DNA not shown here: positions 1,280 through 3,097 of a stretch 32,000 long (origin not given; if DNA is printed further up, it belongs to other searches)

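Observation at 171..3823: MerR-gated operon led by two PaaK/F390-synthetase-like adenylating enzymes, a membrane microprotein and a tail-less CDF: candidate undescribed metal-stress module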

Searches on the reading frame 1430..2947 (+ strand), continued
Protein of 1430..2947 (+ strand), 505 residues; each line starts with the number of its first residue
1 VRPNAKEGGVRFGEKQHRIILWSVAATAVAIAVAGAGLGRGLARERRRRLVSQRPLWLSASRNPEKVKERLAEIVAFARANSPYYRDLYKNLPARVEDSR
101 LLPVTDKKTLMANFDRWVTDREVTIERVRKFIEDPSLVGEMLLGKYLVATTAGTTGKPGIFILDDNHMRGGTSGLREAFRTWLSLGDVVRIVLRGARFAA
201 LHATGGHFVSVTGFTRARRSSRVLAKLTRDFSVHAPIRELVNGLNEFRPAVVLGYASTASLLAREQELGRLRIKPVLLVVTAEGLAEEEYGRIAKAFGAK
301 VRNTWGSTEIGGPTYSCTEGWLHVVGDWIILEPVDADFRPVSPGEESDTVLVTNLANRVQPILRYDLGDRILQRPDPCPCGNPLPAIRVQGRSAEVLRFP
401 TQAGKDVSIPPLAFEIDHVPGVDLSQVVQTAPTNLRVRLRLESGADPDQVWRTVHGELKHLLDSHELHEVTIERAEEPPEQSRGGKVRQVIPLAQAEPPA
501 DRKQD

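Call 51: search_protein_families(library=ncbifam, proteins=[L005:9416-9832:-, L013:5985-6398:-, L033:7454-7858:-, L002:8592-10001:+, L095:6597-7568:+], max_evalue=0.00001)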
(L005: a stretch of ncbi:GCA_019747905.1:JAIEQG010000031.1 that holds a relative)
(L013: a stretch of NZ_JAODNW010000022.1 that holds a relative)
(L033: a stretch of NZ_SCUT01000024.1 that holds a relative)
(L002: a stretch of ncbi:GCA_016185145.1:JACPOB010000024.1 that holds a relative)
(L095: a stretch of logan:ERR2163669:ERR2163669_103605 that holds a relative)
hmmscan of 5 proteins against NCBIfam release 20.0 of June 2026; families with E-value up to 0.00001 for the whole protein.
L005:9416-9832:- (138 aa): 15 families
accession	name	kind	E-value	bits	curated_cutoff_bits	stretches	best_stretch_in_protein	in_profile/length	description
TIGR02047.1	CadR-PbrR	equivalog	1.5e-30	105.9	151.45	1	4-126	2-125/127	Cd(II)/Pb(II)-responsive transcriptional regulator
TIGR02051.1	MerR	equivalog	1.2e-29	103.1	150.85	1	4-128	1-124/124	mercury resistance transcriptional regulator MerR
TIGR02044.1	CueR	equivalog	3.2e-29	101.6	147.4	1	4-128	2-126/127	Cu(I)-responsive transcriptional regulator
NF007069.0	PRK09514.1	equivalog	9e-28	97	143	1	2-130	1-132/141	Zn(2+)-responsive transcriptional regulator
TIGR02043.1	ZntR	equivalog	7.3e-25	87.6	167.95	1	2-128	1-130/131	Zn(2+)-responsive transcriptional regulator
NF010315.0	PRK13752.1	subfamily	2.6e-19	69.7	261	1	3-130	8-134/144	mercury resistance transcriptional regulator MerR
NF007590.0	PRK10227.1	equivalog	3.6e-18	65.9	244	1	5-131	3-129/135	Cu(I)-responsive transcriptional regulator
NF041849.1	trans_regNmlR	equivalog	2.1e-15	56.8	175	1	5-114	3-112/117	stress response transcriptional regulator NmlR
TIGR01950.1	SoxR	equivalog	2e-12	47.1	116.9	1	3-124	2-122/142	redox-sensitive transcriptional activator SoxR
NF047375.1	HeatShock_HspR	equivalog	2.3e-10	40.3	105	1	4-85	5-86/92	heat shock protein transcriptional repressor HspR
NF053740.1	TransRegTnrAGPos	equivalog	2.2e-08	34.2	140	1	2-68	12-77/108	hypothetical protein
NF050798.1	TF_FtsR_Actino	equivalog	7.9e-08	32.7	150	1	14-77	17-80/223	transcriptional regulator FtsR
NF052513.1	TransRegCarH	equivalog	1.6e-07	30.9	400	1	4-103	8-109/274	HTH-type transcriptional repressor CarH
TIGR02054.1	MerD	equivalog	4.9e-07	30.3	103.65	1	4-115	5-114/120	mercuric resistance transcriptional repressor MerD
NF011617.0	PRK15043.1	equivalog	9.1e-06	25.1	417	1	3-74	4-75/243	HTH-type transcriptional regulator MlrA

L013:5985-6398:- (138 aa): 15 families
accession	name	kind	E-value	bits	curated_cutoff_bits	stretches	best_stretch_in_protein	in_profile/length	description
TIGR02047.1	CadR-PbrR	equivalog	8e-31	106.7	151.45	1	5-127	2-125/127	Cd(II)/Pb(II)-responsive transcriptional regulator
TIGR02044.1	CueR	equivalog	5.9e-30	104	147.4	1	5-129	2-126/127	Cu(I)-responsive transcriptional regulator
TIGR02051.1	MerR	equivalog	6.4e-30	104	150.85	1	5-129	1-124/124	mercury resistance transcriptional regulator MerR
NF007069.0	PRK09514.1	equivalog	2.1e-28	99.1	143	1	3-131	1-132/141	Zn(2+)-responsive transcriptional regulator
TIGR02043.1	ZntR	equivalog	5.7e-26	91.2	167.95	1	3-129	1-130/131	Zn(2+)-responsive transcriptional regulator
NF010315.0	PRK13752.1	subfamily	2.7e-19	69.6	261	1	4-130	8-133/144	mercury resistance transcriptional regulator MerR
NF007590.0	PRK10227.1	equivalog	2.1e-17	63.5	244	1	6-131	3-128/135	Cu(I)-responsive transcriptional regulator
NF041849.1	trans_regNmlR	equivalog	4.9e-16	58.8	175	1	6-115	3-112/117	stress response transcriptional regulator NmlR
TIGR01950.1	SoxR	equivalog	2.4e-13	50.1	116.9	1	4-125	2-122/142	redox-sensitive transcriptional activator SoxR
NF047375.1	HeatShock_HspR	equivalog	8e-11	41.8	105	1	4-87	4-87/92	heat shock protein transcriptional repressor HspR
NF053740.1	TransRegTnrAGPos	equivalog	1.8e-09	37.7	140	1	3-74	12-82/108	hypothetical protein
NF052513.1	TransRegCarH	equivalog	3e-09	36.6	400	1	4-104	7-109/274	HTH-type transcriptional repressor CarH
NF050798.1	TF_FtsR_Actino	equivalog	5.2e-08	33.3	150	1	15-77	17-79/223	transcriptional regulator FtsR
TIGR02054.1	MerD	equivalog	8.8e-08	32.7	103.65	1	5-116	5-114/120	mercuric resistance transcriptional repressor MerD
NF011617.0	PRK15043.1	equivalog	6.8e-06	25.5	417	1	4-75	4-75/243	HTH-type transcriptional regulator MlrA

L033:7454-7858:- (135 aa): 15 families
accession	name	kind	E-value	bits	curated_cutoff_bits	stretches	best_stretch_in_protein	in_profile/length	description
TIGR02047.1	CadR-PbrR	equivalog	2.9e-31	108.2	151.45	1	5-127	2-125/127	Cd(II)/Pb(II)-responsive transcriptional regulator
TIGR02051.1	MerR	equivalog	1.5e-30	106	150.85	1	5-129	1-124/124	mercury resistance transcriptional regulator MerR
TIGR02044.1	CueR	equivalog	2.9e-30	104.9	147.4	1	5-129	2-126/127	Cu(I)-responsive transcriptional regulator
NF007069.0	PRK09514.1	equivalog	4.9e-29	101.1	143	1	3-130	1-131/141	Zn(2+)-responsive transcriptional regulator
TIGR02043.1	ZntR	equivalog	2.1e-26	92.6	167.95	1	3-129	1-130/131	Zn(2+)-responsive transcriptional regulator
NF010315.0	PRK13752.1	subfamily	1.6e-19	70.4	261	1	4-129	8-132/144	mercury resistance transcriptional regulator MerR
NF007590.0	PRK10227.1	equivalog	6.2e-18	65.2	244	1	6-130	3-127/135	Cu(I)-responsive transcriptional regulator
NF041849.1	trans_regNmlR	equivalog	2.8e-16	59.6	175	1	6-116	3-113/117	stress response transcriptional regulator NmlR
TIGR01950.1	SoxR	equivalog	1.6e-13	50.6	116.9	1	4-124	2-121/142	redox-sensitive transcriptional activator SoxR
NF047375.1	HeatShock_HspR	equivalog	1.3e-11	44.3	105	1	4-87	4-87/92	heat shock protein transcriptional repressor HspR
NF053740.1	TransRegTnrAGPos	equivalog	6.8e-10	39.1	140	1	3-79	12-88/108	hypothetical protein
NF052513.1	TransRegCarH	equivalog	3.5e-09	36.3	400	1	4-104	7-109/274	HTH-type transcriptional repressor CarH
NF050798.1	TF_FtsR_Actino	equivalog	2.2e-08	34.5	150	1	14-79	16-81/223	transcriptional regulator FtsR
TIGR02054.1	MerD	equivalog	1.3e-07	32.2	103.65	1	5-115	5-113/120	mercuric resistance transcriptional repressor MerD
NF047377.1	heat_HspR_dupli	exception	2.9e-06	26.9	300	1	17-78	140-201/214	heat shock protein transcriptional repressor HspR, fused homodimer type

L002:8592-10001:+ (469 aa): 5 families
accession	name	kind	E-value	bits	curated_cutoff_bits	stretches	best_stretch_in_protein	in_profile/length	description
TIGR02304.1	aden_form_hyp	equivalog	1.3e-33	116.7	251.9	1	8-401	5-379/430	F390 synthetase-related protein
NF045666.1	DVU1553_fam_AMP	equivalog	7.5e-19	68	300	1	21-349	21-330/331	DVU_1553 family AMP-dependent CoA ligase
NF041217.1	BagE_FevW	exception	9e-14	51.3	800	1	227-406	187-364/424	bagremycin/ferroverdin synthetase BagE/FevW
NF053551.1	FlxY_rubin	equivalog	4.3e-11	42.2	520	1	249-389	221-358/424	flexirubin biosynthesis putative acyl-CoA ligase FlxY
NF041878.1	paak_haloarch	equivalog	5.4e-10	38.4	700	1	207-357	177-332/427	phenylacetate--CoA ligase PaaK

L095:6597-7568:+ (323 aa): 12 families
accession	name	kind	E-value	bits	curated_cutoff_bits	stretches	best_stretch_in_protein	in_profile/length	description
NF001394.0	PRK00281.2-5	equivalog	2.7e-88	296.1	311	1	53-321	10-279/281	undecaprenyl-diphosphate phosphatase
NF001393.0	PRK00281.2-4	equivalog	4.3e-72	242.8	284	1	52-317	4-264/266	undecaprenyl-diphosphate phosphatase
TIGR00753.1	undec_PP_bacA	equivalog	8.8e-66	222.2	217.5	1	55-310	2-255/255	undecaprenyl-diphosphatase UppP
NF001392.0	PRK00281.2-1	equivalog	2.4e-65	220.8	308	1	49-322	5-277/280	undecaprenyl-diphosphate phosphatase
NF001390.0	PRK00281.1-4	equivalog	5.4e-49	167.1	260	1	53-320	8-269/272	undecaprenyl-diphosphate phosphatase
NF001389.0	PRK00281.1-2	equivalog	1.8e-46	158.7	262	1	52-320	7-267/272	undecaprenyl-diphosphate phosphatase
NF001397.0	PRK00281.3-4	equivalog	3.9e-43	148.1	363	1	55-312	7-273/281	undecaprenyl-diphosphate phosphatase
NF001395.0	PRK00281.3-1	equivalog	3e-39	135.2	394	2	187-314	174-300/306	undecaprenyl-diphosphate phosphatase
NF001388.0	PRK00281.1-1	equivalog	8.5e-39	133.7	362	1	55-314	11-269/273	undecaprenyl-diphosphate phosphatase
NF001391.0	PRK00281.1-5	equivalog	5e-36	124.5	293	1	52-319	7-275/279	undecaprenyl-diphosphate phosphatase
NF001398.0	PRK00281.3-5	equivalog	2.6e-24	86.5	354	1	55-312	8-268/278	undecaprenyl-diphosphate phosphatase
NF001396.0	PRK00281.3-3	equivalog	3.6e-23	82.8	382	1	53-313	6-260/264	undecaprenyl-diphosphate phosphatase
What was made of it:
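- Closest known: pbrTRABCD lead-resistance operon of pMOL30. Different: The regulator does not reach the CadR-PbrR equivalog cut-off (call 51).
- The regulator's orthologues score below the CadR-PbrR equivalog cut-off and nearly tie with MerR and CueR models (call 51), so the inducing metal is not established.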

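Call 59: search_dna_similar(query=window:1580-2947:+, collection=plasmids, mode=protein, max_rows=30)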
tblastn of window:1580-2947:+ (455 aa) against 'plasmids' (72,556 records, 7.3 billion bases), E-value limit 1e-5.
Records with a match: 131; places in all: 149; records where one place covers at least 80% of the query: 38.
Best place of each record, by identity: <60% 131.
By first word of the organism name: Clostridium 30; Streptomyces 7; Bacillus 7; Ketogulonicigenium 5; Arthrobacter 4; Cytobacillus 4; Rhizobium 4; Vibrio 4; Nitratidesulfovibrio 4; Haloarcula 3; and 42 more.
By predicted mobility (MOB-suite, as given by PLSDB): non-mobilizable 67; mobilizable 41; conjugative 23.
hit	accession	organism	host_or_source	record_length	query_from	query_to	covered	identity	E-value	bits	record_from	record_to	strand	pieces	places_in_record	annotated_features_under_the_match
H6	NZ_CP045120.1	Rubrobacter tropicus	single pure culture,marine sediment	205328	15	445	95%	59.7%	6e-153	487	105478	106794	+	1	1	phenylacetate--CoA ligase family protein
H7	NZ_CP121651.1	Bradyrhizobium sp. CB82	Stylosanthes guianensis,cell culture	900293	15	443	94%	57.6%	1e-148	475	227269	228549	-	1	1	phenylacetate--CoA ligase family protein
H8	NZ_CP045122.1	Rubrobacter marinus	single pure culture,marine sediment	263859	23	443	93%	56.4%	3e-138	445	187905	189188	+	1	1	phenylacetate--CoA ligase family protein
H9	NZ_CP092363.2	Mycolicibacterium crocinum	-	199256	18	454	96%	53.3%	1e-138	446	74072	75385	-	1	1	phenylacetate--CoA ligase family protein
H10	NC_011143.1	Phenylobacterium zucineum HLK1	-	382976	18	444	94%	54.3%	2e-140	451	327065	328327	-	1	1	phenylacetate--CoA ligase family protein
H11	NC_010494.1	Arthrobacter sp. AK-1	-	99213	15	443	94%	50.2%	3e-121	396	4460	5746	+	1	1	coenzyme F390 synthetase-like protein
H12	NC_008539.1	Arthrobacter sp. FB24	-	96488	15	448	95%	49.4%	7e-120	392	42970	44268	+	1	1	coenzyme F390 synthetase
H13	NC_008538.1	Arthrobacter sp. FB24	-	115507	15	448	95%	49.4%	7e-120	392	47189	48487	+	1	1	coenzyme F390 synthetase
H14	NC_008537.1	Arthrobacter sp. FB24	-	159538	15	448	95%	49.4%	7e-120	392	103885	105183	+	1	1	coenzyme F390 synthetase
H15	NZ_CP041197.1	Pseudarthrobacter sp. NIBRBAC000502770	Genome assembly,coal mine soil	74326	18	448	95%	49.2%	2e-114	377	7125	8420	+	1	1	phenylacetate--CoA ligase family protein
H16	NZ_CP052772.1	Pseudonocardia alni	Cell culture,soil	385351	16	444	94%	49.1%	2e-113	373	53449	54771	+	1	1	phenylacetate--CoA ligase family protein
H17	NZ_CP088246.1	Metabacillus sp. B2-18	single cell,human skin swab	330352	14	441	94%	41.4%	7e-108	358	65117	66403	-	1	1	phenylacetate--CoA ligase family protein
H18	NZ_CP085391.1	Cytobacillus firmus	single cell,soil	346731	6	441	96%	39.3%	8e-104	346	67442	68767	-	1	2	AMP-binding protein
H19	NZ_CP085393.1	Cytobacillus oceanisediminis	single cell,soil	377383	6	441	96%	39.3%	8e-104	346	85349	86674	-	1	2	AMP-binding protein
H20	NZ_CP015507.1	Cytobacillus oceanisediminis 2691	seawater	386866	6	441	96%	39.3%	8e-104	346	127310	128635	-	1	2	AMP-binding protein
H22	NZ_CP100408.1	Haloarcula marina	cell culture,sediment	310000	18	448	95%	38.6%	3e-89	303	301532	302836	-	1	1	phenylacetate--CoA ligase family protein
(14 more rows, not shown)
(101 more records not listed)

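Call 60: get_annotated_region(hit=H12, flank=7000)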
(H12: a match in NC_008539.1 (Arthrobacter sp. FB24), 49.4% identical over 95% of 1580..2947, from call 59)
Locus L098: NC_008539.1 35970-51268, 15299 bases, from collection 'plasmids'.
description: Arthrobacter sp. FB24 plasmid 3, complete sequence
organism: Arthrobacter sp. FB24 (NCBI taxid 290399)
taxonomy: Bacteria; Actinomycetota; Actinomycetes; Micrococcales; Micrococcaceae; Arthrobacter; Arthrobacter sp. FB24
host: -; source: -; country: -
typing (MOB-suite, as given by PLSDB): conjugative; replicon rep_cluster_1666; relaxase MOBP; mating-pair formation MPF_T
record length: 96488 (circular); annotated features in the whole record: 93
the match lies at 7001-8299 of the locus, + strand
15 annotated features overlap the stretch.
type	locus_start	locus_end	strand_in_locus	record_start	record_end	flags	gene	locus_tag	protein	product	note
CDS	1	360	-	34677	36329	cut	-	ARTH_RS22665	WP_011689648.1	cytochrome c biogenesis protein ResB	GO:0017004 - cytochrome complex assembly [Evidence IEA]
CDS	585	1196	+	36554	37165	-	-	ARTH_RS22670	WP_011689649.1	TlpA disulfide reductase family protein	-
CDS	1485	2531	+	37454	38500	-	-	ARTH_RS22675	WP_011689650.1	cytochrome P450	-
CDS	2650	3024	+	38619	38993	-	-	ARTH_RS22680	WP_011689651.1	metalloregulator ArsR/SmtB family transcription factor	GO:0006355 - regulation of DNA-templated transcription [Evidence IEA]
CDS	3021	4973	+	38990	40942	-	-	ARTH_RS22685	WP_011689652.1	cation-translocating P-type ATPase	-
CDS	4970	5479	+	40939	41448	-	lspA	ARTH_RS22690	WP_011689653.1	signal peptidase II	GO:0009306 - protein secretion [Evidence IEA]; GO:0006508 - proteolysis [Evidence IEA]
CDS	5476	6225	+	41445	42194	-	-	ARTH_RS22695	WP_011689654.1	cytochrome c biogenesis protein CcdA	GO:0017004 - cytochrome complex assembly [Evidence IEA]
CDS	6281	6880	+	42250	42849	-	-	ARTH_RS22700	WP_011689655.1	cadmium resistance transporter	-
CDS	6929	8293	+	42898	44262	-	-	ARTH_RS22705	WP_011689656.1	coenzyme F390 synthetase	-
CDS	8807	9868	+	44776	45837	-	-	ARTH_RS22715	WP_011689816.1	hypothetical protein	-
CDS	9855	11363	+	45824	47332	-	-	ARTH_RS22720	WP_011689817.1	SCO6880 family protein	-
CDS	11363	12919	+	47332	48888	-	-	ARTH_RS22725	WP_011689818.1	hypothetical protein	-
CDS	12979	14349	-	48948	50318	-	-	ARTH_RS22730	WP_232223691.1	hypothetical protein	-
CDS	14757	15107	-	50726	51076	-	-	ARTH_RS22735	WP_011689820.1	helix-turn-helix transcriptional regulator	-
CDS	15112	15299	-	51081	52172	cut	-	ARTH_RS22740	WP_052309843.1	tyrosine-type recombinase/integrase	GO:0015074 - DNA integration [Evidence IEA]; GO:0006310 - DNA recombination [Evidence IEA]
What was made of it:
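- Arthrobacter FB24: ArsR-ATPase-LspA-CcdA-CadD-'F390 synthetase' (call 60).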

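Call 61: get_annotated_region(hit=H10, flank=7000)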
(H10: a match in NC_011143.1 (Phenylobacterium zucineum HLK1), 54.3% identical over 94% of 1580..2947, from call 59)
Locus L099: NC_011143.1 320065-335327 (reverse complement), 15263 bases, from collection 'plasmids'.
description: Phenylobacterium zucineum HLK1 plasmid unnamed, complete sequence
organism: Phenylobacterium zucineum HLK1 (NCBI taxid 450851)
taxonomy: Bacteria; Pseudomonadota; Alphaproteobacteria; Caulobacterales; Caulobacteraceae; Phenylobacterium; Phenylobacterium zucineum; Phenylobacterium zucineum HLK1
host: -; source: -; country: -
typing (MOB-suite, as given by PLSDB): conjugative; replicon rep_cluster_534; relaxase MOBP; mating-pair formation MPF_T
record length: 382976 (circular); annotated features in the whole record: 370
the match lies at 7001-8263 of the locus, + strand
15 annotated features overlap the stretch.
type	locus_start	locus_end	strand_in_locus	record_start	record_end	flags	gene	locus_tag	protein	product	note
CDS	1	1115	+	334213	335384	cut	-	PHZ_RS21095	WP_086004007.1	IS3 family transposase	-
CDS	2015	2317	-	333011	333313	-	-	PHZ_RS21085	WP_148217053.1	hypothetical protein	-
CDS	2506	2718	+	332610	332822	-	-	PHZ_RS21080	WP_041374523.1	hypothetical protein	-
CDS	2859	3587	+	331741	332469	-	-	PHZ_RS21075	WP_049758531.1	Crp/Fnr family transcriptional regulator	GO:0006355 - regulation of DNA-templated transcription [Evidence IEA]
CDS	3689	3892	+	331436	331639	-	-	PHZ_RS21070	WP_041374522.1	hypothetical protein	-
CDS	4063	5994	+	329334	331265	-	-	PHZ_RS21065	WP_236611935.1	ATP-binding protein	-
CDS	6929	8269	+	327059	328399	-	-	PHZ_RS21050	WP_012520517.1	phenylacetate--CoA ligase family protein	-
CDS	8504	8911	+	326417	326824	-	-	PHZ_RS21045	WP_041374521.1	hypothetical protein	-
CDS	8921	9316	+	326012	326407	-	-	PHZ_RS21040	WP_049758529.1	DUF302 domain-containing protein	-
CDS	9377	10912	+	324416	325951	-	istA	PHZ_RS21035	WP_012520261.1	IS21 family transposase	-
CDS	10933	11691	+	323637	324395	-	istB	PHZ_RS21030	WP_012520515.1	IS21-like element helper ATPase IstB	-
CDS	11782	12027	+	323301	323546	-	-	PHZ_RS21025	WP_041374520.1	hypothetical protein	-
CDS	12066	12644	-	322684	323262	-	-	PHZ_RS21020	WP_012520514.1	hypothetical protein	-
CDS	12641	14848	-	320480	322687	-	-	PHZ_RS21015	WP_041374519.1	class I SAM-dependent methyltransferase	-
CDS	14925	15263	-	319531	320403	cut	-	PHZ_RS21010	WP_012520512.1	cation transporter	GO:0006812 - monoatomic cation transport [Evidence IEA]; GO:0055085 - transmembrane transport [Evidence IEA]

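Call 63: get_annotated_region(hit=H7, flank=7000)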
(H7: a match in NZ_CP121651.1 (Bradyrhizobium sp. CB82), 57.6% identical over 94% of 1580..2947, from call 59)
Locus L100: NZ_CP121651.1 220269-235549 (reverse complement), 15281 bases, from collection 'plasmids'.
description: Bradyrhizobium sp. CB82 plasmid pCB82_1, complete sequence
organism: Bradyrhizobium sp. CB82 (NCBI taxid 3039159)
taxonomy: Bacteria; Pseudomonadota; Alphaproteobacteria; Hyphomicrobiales; Nitrobacteraceae; Bradyrhizobium; Bradyrhizobium sp. CB82
host: -; source: Stylosanthes guianensis,cell culture; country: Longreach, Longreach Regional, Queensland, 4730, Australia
typing (MOB-suite, as given by PLSDB): conjugative; replicon rep_cluster_506; relaxase MOBP; mating-pair formation MPF_T
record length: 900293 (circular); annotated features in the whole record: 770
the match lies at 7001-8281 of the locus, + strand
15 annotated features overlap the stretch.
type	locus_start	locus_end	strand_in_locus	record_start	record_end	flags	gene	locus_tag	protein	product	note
CDS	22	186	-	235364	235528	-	-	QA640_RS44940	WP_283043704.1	hypothetical protein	-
CDS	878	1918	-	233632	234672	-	-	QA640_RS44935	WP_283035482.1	IS110 family transposase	-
CDS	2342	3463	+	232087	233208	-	-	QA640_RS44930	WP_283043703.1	hypothetical protein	-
CDS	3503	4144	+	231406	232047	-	-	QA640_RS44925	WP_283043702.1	hypothetical protein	-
CDS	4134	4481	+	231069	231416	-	-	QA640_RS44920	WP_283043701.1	hypothetical protein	-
CDS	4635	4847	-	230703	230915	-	-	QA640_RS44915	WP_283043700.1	hypothetical protein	-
CDS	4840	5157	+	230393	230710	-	-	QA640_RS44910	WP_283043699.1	hypothetical protein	-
CDS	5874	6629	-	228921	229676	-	-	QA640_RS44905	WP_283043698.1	ThuA domain-containing protein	-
CDS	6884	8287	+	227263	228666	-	-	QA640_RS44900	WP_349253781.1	phenylacetate--CoA ligase family protein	-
CDS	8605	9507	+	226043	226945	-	-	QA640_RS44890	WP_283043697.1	NAD-dependent epimerase/dehydratase family protein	-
CDS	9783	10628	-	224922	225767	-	-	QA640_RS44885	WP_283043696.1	carbohydrate ABC transporter permease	GO:0008643 - carbohydrate transport [Evidence IEA]; GO:0055085 - transmembrane transport [Evidence IEA]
CDS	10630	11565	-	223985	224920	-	-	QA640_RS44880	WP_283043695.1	sugar ABC transporter permease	-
CDS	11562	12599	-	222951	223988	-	-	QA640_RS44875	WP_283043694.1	ABC transporter ATP-binding protein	-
CDS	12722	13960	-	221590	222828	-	-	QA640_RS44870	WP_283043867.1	extracellular solute-binding protein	-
CDS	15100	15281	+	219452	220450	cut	-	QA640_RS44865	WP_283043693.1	aldo/keto reductase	-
